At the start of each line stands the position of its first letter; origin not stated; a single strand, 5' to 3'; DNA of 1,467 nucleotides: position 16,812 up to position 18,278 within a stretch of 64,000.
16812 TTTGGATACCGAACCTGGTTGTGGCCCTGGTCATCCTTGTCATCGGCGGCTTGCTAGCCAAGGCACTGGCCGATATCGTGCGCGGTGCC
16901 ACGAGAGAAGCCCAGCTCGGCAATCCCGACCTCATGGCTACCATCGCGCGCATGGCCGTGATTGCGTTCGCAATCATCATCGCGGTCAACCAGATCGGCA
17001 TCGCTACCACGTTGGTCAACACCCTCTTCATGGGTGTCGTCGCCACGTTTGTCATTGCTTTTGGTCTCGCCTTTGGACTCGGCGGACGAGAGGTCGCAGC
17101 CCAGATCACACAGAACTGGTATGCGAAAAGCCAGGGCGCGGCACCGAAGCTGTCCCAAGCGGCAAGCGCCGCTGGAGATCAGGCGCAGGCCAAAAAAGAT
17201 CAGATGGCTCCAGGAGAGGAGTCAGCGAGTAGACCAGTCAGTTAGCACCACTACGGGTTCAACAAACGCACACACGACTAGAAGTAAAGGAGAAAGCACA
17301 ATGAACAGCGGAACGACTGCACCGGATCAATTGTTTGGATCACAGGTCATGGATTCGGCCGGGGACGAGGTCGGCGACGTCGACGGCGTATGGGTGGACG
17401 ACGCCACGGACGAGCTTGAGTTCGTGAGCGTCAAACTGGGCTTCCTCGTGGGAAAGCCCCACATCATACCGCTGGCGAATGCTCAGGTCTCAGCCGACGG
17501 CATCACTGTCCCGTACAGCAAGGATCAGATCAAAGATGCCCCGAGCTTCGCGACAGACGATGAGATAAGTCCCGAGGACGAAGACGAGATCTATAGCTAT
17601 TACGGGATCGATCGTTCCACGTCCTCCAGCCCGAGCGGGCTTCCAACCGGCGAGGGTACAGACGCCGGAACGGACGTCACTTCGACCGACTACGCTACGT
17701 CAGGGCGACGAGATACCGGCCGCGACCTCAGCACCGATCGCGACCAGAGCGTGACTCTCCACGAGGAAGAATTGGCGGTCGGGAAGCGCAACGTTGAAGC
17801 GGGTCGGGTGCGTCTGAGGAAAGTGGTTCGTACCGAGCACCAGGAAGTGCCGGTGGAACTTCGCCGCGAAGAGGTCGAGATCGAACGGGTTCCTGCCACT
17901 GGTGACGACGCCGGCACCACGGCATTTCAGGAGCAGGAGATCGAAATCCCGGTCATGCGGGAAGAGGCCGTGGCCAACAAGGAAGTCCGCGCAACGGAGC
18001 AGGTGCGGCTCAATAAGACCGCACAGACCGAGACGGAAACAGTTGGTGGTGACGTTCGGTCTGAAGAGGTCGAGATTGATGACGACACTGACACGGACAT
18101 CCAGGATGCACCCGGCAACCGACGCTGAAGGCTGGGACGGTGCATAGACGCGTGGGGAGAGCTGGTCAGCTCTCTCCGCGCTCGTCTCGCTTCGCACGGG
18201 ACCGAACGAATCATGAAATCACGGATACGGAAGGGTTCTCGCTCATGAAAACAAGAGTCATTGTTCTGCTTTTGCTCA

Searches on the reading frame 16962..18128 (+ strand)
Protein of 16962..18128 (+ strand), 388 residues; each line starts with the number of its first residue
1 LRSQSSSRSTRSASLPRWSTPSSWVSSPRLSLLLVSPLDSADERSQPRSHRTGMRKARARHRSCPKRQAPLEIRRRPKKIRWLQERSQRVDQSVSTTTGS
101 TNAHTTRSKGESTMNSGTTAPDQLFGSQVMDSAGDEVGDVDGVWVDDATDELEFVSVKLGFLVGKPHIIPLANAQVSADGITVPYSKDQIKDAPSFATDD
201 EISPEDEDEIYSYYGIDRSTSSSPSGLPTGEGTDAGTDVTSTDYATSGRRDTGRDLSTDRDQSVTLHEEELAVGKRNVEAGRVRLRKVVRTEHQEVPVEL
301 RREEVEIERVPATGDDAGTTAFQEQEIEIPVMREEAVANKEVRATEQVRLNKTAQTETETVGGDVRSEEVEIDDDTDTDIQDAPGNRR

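Call 85: search_protein_families(library=pfam, proteins=[window:16962-18128:+], max_evalue=0.001)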
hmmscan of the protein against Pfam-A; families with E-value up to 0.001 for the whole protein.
window:16962-18128:+ (388 aa): 2 families
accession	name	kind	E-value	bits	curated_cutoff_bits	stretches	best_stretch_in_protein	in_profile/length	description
PF09557.15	DUF2382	-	4.6e-25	88.5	23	1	265-372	2-111/111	Domain of unknown function (DUF2382)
PF05239.21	PRC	-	1.2e-09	38.5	21.2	1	123-189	8-77/78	PRC-barrel domain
